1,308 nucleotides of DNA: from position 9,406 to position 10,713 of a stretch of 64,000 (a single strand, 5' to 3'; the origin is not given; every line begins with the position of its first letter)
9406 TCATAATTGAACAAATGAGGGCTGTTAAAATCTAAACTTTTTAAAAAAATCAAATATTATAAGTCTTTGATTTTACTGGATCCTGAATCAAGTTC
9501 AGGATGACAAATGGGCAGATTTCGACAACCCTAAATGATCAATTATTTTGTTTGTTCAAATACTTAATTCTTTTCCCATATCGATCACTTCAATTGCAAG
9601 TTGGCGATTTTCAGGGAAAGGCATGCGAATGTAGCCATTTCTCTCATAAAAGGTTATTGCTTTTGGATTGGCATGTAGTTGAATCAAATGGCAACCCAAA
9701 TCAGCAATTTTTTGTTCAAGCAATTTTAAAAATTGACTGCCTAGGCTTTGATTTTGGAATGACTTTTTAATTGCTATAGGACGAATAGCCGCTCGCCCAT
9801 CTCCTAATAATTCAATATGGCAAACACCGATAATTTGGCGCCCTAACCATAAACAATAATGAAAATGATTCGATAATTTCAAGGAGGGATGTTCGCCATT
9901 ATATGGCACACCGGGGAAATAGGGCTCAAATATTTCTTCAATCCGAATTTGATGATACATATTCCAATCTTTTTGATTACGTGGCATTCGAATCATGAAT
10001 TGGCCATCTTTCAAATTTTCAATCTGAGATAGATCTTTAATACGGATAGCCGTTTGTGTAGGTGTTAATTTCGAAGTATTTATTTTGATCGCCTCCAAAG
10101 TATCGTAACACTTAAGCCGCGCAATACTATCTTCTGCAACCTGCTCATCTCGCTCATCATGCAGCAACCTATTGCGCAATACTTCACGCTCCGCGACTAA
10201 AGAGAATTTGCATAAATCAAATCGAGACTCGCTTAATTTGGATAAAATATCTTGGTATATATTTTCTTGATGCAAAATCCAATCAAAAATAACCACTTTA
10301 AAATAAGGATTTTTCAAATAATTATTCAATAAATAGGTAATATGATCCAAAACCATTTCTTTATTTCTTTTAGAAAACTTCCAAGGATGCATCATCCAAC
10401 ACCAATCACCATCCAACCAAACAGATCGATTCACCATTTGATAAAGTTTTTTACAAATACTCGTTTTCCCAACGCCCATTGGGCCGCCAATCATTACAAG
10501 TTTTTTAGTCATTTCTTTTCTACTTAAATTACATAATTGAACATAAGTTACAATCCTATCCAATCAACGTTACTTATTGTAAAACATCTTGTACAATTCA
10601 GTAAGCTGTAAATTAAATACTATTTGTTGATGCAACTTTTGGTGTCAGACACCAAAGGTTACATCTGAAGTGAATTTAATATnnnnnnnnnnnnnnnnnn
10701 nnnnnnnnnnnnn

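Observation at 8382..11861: APH-fold kinase next to a P-loop-kinase/GNAT-acetyltransferase fusion, divergent from an MFS transporter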

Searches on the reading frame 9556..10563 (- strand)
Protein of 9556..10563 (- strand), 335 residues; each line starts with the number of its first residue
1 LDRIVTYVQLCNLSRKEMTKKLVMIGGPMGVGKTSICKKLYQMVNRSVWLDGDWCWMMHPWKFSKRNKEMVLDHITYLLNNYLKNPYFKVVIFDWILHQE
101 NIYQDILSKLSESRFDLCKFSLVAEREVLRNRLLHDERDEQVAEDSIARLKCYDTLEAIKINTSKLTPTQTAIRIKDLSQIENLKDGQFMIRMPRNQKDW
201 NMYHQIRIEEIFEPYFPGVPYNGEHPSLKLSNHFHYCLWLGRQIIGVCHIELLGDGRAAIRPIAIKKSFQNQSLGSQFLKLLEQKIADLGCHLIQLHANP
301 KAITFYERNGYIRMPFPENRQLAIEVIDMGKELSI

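Call 3: search_protein_families(library=pfam, proteins=[window:9556-10563:-], max_evalue=0.01)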
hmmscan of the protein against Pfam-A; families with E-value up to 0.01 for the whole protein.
window:9556-10563:- (335 aa): 5 families
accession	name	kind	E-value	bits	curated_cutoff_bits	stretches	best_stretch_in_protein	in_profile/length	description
PF00583.31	Acetyltransf_1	-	2.4e-12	47.6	20.7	1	209-311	5-116/116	Acetyltransferase (GNAT) family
PF13238.12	AAA_18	-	7.5e-11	43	29.4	1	23-138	1-113/128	AAA domain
PF13508.13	Acetyltransf_7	-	1.4e-10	41.9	27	1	234-312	4-83/84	Acetyltransferase (GNAT) domain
PF13673.13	Acetyltransf_10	-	4.7e-08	33.5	23.6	1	232-333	30-128/128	Acetyltransferase (GNAT) domain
PF13191.12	AAA_16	-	0.0019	19.1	32.6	1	20-52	24-52/167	AAA ATPase domain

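Call 4: search_protein_families(library=ncbifam, proteins=[window:9556-10563:-], max_evalue=0.01)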
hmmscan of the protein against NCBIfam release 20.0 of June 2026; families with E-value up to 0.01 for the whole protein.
window:9556-10563:- (335 aa): 7 families
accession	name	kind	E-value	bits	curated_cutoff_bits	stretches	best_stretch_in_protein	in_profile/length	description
NF038208.1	garosamine_AAA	equivalog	9.6e-10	38.4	170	1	22-133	2-110/167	Gar/GrdA family gentamicin resistance ATP-binding protein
TIGR01575.1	rimI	equivalog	1.4e-06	28.5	86.4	1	209-313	6-114/132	ribosomal protein S18-alanine N-acetyltransferase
NF040501.1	resist_ArsN2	equivalog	9.6e-05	22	125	1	240-314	32-104/133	arsenic resistance N-acetyltransferase ArsN2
NF005840.0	PRK07757.1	equivalog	0.00023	21.1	154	1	242-311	51-118/153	N-acetyltransferase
NF002959.0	PRK03624.1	equivalog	0.00026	20.7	124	1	257-312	72-130/147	GNAT family acetyltransferase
TIGR00763.1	lon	equivalog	0.00067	18.2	608.05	1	2-47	336-380/795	endopeptidase La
NF010248.0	PRK13695.1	equivalog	0.0087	15.8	156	0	22-46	5-29/180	NTPase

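Call 7: search_solved_structures(query=window:9556-10563:-, max_evalue=1, show_alignments=2)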
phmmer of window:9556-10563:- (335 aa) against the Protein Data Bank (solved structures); distinct sequences matched with E-value up to 1: 36.
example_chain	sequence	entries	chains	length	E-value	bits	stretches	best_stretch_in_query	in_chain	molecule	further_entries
2bdt_A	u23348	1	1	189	3.2e-07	33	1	20-178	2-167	BH3686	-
1q2y_A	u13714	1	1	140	2.4e-05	26.8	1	217-317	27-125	similar to hypothetical proteins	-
1z4e_A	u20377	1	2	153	0.0004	22.8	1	248-311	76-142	transcriptional regulator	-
5jq4_A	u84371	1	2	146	0.00069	22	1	217-333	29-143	Acetyltransferase SACOL1063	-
5jph_A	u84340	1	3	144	0.0008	21.8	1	217-332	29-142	Acetyltransferase SACOL1063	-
3lod_A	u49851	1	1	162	0.0064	18.8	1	245-312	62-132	Putative acyl-CoA N-acyltransferase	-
8iym_A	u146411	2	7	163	0.01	18.1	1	238-314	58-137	N-acetyltransferase domain-containing protein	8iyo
1i21_A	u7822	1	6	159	0.012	18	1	259-312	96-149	GLUCOSAMINE-PHOSPHATE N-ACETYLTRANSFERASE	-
1i12_A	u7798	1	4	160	0.012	17.9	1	259-312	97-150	GLUCOSAMINE-PHOSPHATE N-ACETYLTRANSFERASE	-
1i1d_A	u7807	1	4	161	0.012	17.9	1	259-312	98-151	GLUCOSAMINE-PHOSPHATE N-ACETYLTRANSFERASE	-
2ae6_A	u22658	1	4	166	0.013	17.8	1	256-314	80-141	acetyltransferase, GNAT family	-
2bsw_A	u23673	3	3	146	0.069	15.4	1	248-312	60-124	GLYPHOSATE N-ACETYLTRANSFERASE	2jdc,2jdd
1ofh_A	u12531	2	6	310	0.16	14.2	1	9-46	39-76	ATP-DEPENDENT HSL PROTEASE ATP-BINDING SUBUNIT HSLU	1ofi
1g3i_A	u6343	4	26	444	0.18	14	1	9-46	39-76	ATP-DEPENDENT HSLU PROTEASE ATP-BINDING SUBUNIT HSLU | HEAT SHOCK PROTEIN HSLU | ATP-DEPENDENT HSL PROTEASE ATP-BINDING SUBUNIT HSLU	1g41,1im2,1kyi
5ji2_E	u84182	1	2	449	0.21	13.9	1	9-46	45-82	ATP-dependent protease ATPase subunit HslU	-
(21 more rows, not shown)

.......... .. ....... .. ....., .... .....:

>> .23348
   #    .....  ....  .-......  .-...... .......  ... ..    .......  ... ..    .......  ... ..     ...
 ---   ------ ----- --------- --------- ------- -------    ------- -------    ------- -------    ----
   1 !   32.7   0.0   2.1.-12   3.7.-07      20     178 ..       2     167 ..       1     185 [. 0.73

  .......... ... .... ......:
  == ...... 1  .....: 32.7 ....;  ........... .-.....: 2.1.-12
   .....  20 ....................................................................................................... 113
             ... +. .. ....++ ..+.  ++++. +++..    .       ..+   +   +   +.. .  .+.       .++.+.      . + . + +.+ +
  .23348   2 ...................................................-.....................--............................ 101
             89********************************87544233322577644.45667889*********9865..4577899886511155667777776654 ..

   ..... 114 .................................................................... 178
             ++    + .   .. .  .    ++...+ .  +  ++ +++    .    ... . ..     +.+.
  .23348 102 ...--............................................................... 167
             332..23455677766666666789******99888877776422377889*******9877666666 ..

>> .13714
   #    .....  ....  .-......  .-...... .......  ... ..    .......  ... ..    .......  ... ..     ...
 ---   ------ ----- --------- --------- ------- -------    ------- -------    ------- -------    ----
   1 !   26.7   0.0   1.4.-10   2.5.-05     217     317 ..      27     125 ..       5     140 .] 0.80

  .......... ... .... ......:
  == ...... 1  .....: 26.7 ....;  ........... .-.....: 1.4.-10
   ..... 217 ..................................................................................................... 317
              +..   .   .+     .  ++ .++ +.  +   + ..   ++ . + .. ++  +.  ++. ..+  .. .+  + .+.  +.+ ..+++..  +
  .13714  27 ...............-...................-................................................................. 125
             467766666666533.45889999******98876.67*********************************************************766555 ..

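Call 8: find_homologous_proteins(query=window:9556-10563:-, max_evalue=0.001)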
Query window:9556-10563:- (335 aa): 18 proteins with E <= 0.001 among 1421 candidates.
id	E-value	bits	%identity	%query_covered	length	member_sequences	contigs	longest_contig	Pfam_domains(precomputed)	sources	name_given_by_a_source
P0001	3.2e-218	742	100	95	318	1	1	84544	PF13673.14,PF13508.14,PF13238.13,PF00583.32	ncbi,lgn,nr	ncbi:MAG: GNAT family N-acetyltransferase [Gammaproteobacteria bacterium]|nr:GNAT family N-acetyltra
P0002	2.4e-39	153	50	44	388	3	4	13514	PF13847.13,PF13489.13,PF08003.18,PF06325.20,PF02353.27,PF05175.21,PF13649.13,PF13238.13,PF08241.19,PF08242.19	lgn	-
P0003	1.6e-38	151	44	44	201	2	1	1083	PF13238.13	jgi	jgi:hypothetical protein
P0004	5.9e-38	149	44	47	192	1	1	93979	PF13238.13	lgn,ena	-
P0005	1.8e-34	137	44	44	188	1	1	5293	PF13238.13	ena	-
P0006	2.7e-34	137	41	49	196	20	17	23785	PF13238.13,PF13191.13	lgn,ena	-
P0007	4.8e-33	133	41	50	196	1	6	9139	PF13238.13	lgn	-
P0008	4.8e-33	133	41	50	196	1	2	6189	PF13238.13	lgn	-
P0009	1.4e-32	131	43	46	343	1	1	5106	PF13302.14,PF08445.17,PF13238.13,PF00583.32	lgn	-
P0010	3.9e-32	130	44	45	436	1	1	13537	PF13238.13,PF01636.30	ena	-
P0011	7.1e-31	126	38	49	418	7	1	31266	PF13238.13,PF01636.30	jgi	jgi:broad-specificity NMP kinase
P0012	1.7e-30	124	31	87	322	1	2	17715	PF13673.14,PF13508.14,PF13238.13,PF00583.32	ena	-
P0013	2.4e-30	124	42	49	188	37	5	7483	PF13238.13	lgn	-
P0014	5.6e-29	119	31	87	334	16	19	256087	PF13673.14,PF13302.14,PF13508.14,PF02224.25,PF08445.17,PF13238.13,PF00583.32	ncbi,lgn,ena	-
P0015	2.0e-28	118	46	35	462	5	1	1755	PF13238.13,PF01636.30,PF13191.13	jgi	jgi:hypothetical protein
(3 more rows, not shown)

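Call 14: find_encoding_contigs(protein=P0014, flank=6000, max_places=4)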
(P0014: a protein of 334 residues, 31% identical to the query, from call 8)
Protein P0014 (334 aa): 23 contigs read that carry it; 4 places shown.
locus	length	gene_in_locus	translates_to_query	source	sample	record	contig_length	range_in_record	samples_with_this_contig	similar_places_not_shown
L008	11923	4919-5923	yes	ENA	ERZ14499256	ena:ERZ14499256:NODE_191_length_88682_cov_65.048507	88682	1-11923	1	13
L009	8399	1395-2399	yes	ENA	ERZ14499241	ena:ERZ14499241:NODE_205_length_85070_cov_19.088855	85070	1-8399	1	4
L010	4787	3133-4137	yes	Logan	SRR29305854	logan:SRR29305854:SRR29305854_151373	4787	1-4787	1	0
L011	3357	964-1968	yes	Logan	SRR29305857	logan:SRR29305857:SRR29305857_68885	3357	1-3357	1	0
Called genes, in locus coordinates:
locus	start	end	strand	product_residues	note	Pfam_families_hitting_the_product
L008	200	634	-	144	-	PF00583:Acetyltransf_1, PF13673:Acetyltransf_10 (weak), PF13508:Acetyltransf_7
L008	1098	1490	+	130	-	-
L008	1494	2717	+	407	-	PF00664:ABC_membrane (weak), PF00005:ABC_tran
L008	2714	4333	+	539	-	PF00664:ABC_membrane (weak), PF00005:ABC_tran, PF13304:AAA_21 (faint), PF02463:SMC_N (weak)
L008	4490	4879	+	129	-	-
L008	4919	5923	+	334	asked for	PF02224:Cytidylate_kin (faint), PF13238:AAA_18, PF13302:Acetyltransf_3 (weak), PF00583:Acetyltransf_1, PF13673:Acetyltransf_10, PF13508:Acetyltransf_7, PF08445:FR47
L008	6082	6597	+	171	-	PF05685:Uma2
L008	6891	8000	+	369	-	PF01139:RtcB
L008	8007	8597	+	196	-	PF00472:RF-1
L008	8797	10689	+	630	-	-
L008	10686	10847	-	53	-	-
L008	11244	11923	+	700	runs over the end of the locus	PF01547:SBP_bac_1 (faint)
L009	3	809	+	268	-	?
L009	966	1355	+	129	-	-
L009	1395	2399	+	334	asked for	PF02224:Cytidylate_kin (faint), PF13238:AAA_18, PF13302:Acetyltransf_3 (weak), PF00583:Acetyltransf_1, PF13673:Acetyltransf_10, PF13508:Acetyltransf_7, PF08445:FR47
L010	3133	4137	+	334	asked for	PF02224:Cytidylate_kin (faint), PF13238:AAA_18, PF13302:Acetyltransf_3 (weak), PF00583:Acetyltransf_1, PF13673:Acetyltransf_10, PF13508:Acetyltransf_7, PF08445:FR47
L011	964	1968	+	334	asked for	PF02224:Cytidylate_kin (faint), PF13238:AAA_18, PF13302:Acetyltransf_3 (weak), PF00583:Acetyltransf_1, PF13673:Acetyltransf_10, PF13508:Acetyltransf_7, PF08445:FR47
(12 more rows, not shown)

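Call 15: find_encoding_contigs(protein=P0010, flank=6000, max_places=3)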
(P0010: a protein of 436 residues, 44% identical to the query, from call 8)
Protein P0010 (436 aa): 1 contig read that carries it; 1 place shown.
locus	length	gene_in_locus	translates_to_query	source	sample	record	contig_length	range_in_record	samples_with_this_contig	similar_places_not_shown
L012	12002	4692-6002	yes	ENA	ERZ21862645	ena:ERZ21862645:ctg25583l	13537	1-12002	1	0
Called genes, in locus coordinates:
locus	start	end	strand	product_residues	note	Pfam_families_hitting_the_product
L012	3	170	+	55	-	?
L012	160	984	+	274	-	PF13489:Methyltransf_23, PF01209:Ubie_methyltran (weak), PF13847:Methyltransf_31, PF08241:Methyltransf_11, PF08242:Methyltransf_12, PF13649:Methyltransf_25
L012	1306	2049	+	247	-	PF12146:Hydrolase_4, PF12697:Abhydrolase_6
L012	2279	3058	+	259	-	PF13489:Methyltransf_23, PF13847:Methyltransf_31, PF08241:Methyltransf_11, PF08242:Methyltransf_12, PF13649:Methyltransf_25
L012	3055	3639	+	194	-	PF00300:His_Phos_1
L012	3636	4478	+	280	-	PF22435:MRM3-like_sub_bind, PF22655:SpoU_sub_bind_like, PF00588:SpoU_methylase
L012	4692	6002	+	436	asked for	PF13238:AAA_18, PF01636:APH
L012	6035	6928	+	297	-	PF01636:APH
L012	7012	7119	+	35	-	-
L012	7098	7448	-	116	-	PF07883:Cupin_2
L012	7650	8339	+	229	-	PF00702:Hydrolase, PF13419:HAD_2, PF13242:Hydrolase_like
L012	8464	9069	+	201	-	-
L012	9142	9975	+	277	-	PF01261:AP_endonuc_2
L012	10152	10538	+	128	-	-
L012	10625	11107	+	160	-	PF00583:Acetyltransf_1, PF13673:Acetyltransf_10, PF13508:Acetyltransf_7, PF08445:FR47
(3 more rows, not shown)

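Call 16: find_encoding_contigs(protein=P0004, flank=6000, max_places=3)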
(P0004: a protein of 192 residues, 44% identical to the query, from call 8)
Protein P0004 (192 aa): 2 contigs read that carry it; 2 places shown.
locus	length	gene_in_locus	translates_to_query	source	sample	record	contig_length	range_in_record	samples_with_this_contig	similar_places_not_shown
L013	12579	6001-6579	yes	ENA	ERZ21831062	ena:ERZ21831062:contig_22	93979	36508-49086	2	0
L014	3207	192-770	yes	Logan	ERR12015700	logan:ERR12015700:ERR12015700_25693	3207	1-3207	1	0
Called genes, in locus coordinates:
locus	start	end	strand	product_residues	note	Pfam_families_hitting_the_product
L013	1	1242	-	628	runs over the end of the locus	PF08487:VIT (weak), PF00092:VWA, PF13519:VWA_2, PF13768:VWA_3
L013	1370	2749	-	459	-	PF13860:FlgD_ig (weak)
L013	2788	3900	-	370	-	PF20773:InhA-like_MAM, PF00092:VWA, PF13519:VWA_2 (weak)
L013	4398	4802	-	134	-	-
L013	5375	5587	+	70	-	-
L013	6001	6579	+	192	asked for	PF13238:AAA_18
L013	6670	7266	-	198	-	PF01209:Ubie_methyltran, PF01135:PCMT (weak), PF13847:Methyltransf_31, PF08241:Methyltransf_11, PF08242:Methyltransf_12 (weak), PF13649:Methyltransf_25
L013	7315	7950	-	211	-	PF00440:TetR_N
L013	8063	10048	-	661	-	PF06103:DUF948 (faint), PF00015:MCPsignal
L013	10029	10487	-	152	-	PF22673:MCP-like_PDC_1 (weak)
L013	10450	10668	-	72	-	-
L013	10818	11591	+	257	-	PF13458:Peripla_BP_6, PF01094:ANF_receptor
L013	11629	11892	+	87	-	-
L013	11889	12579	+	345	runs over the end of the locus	-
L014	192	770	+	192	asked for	PF13238:AAA_18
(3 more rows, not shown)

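Call 29: predict_structure(alignment_id=A1)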
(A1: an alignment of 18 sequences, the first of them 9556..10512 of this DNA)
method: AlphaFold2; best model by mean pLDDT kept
length: 318 residues; sequences in the alignment: 18
mean_pLDDT: 74.9   pTM: 0.58
mean pLDDT of the five models: 74.9, 72.6, 71.7, 69.7, 66.7
residues with pLDDT >= 90: 120; 70-90: 85; 50-70: 63; < 50: 50
segments of 3 or more residues with pLDDT < 50: 207-213, 280-289, 292-318
pLDDT, mean of each block of 10 residues (from residue 1): 91 95 91 80 66 89 93 93 92 86 97 95 92 93 97 93 68 70 71 58 51 64 72 75 66 63 70 64 47 43 31 30
secondary structure, 60 per line:
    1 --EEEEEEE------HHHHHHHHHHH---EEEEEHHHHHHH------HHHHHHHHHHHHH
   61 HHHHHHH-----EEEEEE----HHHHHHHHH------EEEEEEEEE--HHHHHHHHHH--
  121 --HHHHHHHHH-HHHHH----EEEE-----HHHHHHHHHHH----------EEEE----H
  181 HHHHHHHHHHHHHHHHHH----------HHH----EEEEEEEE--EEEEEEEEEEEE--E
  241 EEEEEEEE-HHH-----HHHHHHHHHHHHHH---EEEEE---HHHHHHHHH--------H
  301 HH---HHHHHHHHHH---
elements in order: E3-9 H16-26 E30-34 H35-41 H48-67 E73-78 H83-91 E98-106 H109-118 H123-131 H133-137 E142-145 H151-161 E172-175 H180-198 E216-223 E226-237 E240-248 H258-271 E275-279 H283-291 H306-315

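Call 31: fold_search(model_id=the predicted structure, library=pdb)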
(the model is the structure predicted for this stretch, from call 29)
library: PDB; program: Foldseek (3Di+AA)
matches with E <= 10: 1767; with E <= 0.001: 564
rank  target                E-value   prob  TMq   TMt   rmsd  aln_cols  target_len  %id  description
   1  2bdt                  2.4e-09  1.00  0.44  0.77   2.8       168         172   27  Crystal Structure of the Putative Gluconate Kinase from Bacillus halodurans, Northeast Structural Genomics Target BhR61 (released 2005-11-01)
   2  2vli_B                3.3e-08  1.00  0.39  0.66   4.4       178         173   21  Structure of Deinococcus radiodurans tunicamycin resistance protein (released 2008-06-17)
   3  1qhs                  1.2e-07  1.00  0.43  0.74   2.9       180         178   13  CHLORAMPHENICOL PHOSPHOTRANSFERASE IN COMPLEX WITH CHLORAMPHENICOL FROM STREPTOMYCES VENEZUELAE (released 2000-06-01)
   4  2vli_A                1.3e-07  1.00  0.38  0.66   4.3       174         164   18  Structure of Deinococcus radiodurans tunicamycin resistance protein (released 2008-06-17)
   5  1y63                  2.0e-07  1.00  0.40  0.72   3.2       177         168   13  Initial crystal structural analysis of a probable kinase from Leishmania major Friedlin (released 2005-01-04)
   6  2bwj_D                3.0e-07  1.00  0.37  0.58   5.0       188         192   15  Structure of adenylate kinase 5 (released 2005-07-21)
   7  3adc_A                3.6e-07  1.00  0.40  0.50  14.6       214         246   18  Crystal structure of O-phosphoseryl-tRNA kinase complexed with selenocysteine tRNA and AMPPNP (crystal type 2) (released 2010-07-28)
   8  5hr5                  4.1e-07  1.00  0.38  0.30   9.3       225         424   14  Bovine Heart 6-Phosphofructo-2-Kinase/Fructose-2,6-Bisphosphatase (PFKFB2) (released 2016-11-16)
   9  3adc_B                4.9e-07  1.00  0.40  0.52   4.7       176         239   18  Crystal structure of O-phosphoseryl-tRNA kinase complexed with selenocysteine tRNA and AMPPNP (crystal type 2) (released 2010-07-28)
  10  6hvj                  5.2e-07  1.00  0.37  0.28  10.5       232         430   13  Human PFKFB3 in complex with a N-Aryl 6-Aminoquinoxaline inhibitor 3 (released 2018-11-14)
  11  7yq1_C                5.5e-07  1.00  0.38  0.65   4.5       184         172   17  Crystal structure of adenosine 5'-phosphosulfate kinase from Archaeoglobus fulgidus in complex with AMP-PNP and APS (released 2023-01-18)
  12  3a4l_B                6.2e-07  1.00  0.39  0.51   6.0       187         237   17  Crystal structure of archaeal O-phosphoseryl-tRNA(Sec) kinase (released 2009-10-20)
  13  3qpu                  8.3e-07  1.00  0.36  0.27  11.0       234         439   14  PFKFB3 in complex with PPi (released 2012-02-08)
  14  6ibx                  1.0e-06  1.00  0.38  0.29  10.7       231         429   14  Human PFKFB3 in complex with a N-Aryl 6-Aminoquinoxaline inhibitor 5 (released 2019-01-23)
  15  6etj                  1.1e-06  1.00  0.37  0.28  10.6       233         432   13  HUMAN PFKFB3 IN COMPLEX WITH KAN0438241 (released 2018-11-07)
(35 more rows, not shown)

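Call 33: search_protein_representatives(protein=window:9556-10512:-)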
Query: 318 residues. Proteins with E-value up to 0.001 (for the whole library): 1352; up to 1e-10: 575; up to 1e-30: 34. The best 150 are listed.
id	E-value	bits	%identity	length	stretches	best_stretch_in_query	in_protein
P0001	7.4e-219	741.6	100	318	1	1-318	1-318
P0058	6.6e-41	156.9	45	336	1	3-161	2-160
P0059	8.1e-41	156.6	47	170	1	1-150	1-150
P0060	7.2e-40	153.5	44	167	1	3-147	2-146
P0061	1.8e-37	145.6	41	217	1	3-162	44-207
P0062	9.6e-37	143.2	42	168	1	3-155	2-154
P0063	1.6e-35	139.2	40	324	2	3-158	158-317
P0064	2.4e-35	138.6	44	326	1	3-157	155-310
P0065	3.1e-34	135.0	45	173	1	3-160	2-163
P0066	6.8e-34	133.9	42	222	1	3-160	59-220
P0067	8.5e-34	133.5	47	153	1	173-316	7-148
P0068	9.5e-34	133.4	42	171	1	1-163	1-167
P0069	1.6e-33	132.7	42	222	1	3-160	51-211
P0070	4.3e-33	131.2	40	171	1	3-161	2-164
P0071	7.2e-33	130.5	45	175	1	3-159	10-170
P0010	1.1e-32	129.9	43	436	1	3-157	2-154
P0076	4.6e-32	127.8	44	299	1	2-163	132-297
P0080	9.9e-32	126.7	31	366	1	3-283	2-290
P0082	1.3e-31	126.3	46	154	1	171-316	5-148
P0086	4.6e-31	124.5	40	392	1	3-156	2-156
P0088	6.9e-31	124.0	48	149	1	170-316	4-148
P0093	3.1e-30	121.8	40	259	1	1-169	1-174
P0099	4.4e-29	118.1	45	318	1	180-316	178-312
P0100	5.9e-29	117.6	41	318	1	5-160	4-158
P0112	1.6e-27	112.9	32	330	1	1-221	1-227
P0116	2.4e-27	112.3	39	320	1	3-173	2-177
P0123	5.3e-27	111.2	41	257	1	3-159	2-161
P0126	1.3e-26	109.9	47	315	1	176-314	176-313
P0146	3.3e-25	105.3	39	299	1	3-156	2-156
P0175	2.0e-23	99.5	39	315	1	175-316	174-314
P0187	4.0e-23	98.5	41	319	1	171-316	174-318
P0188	4.2e-23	98.4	30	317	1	85-316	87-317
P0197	7.3e-23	97.6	40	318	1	170-314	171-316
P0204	2.3e-22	96.0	33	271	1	3-158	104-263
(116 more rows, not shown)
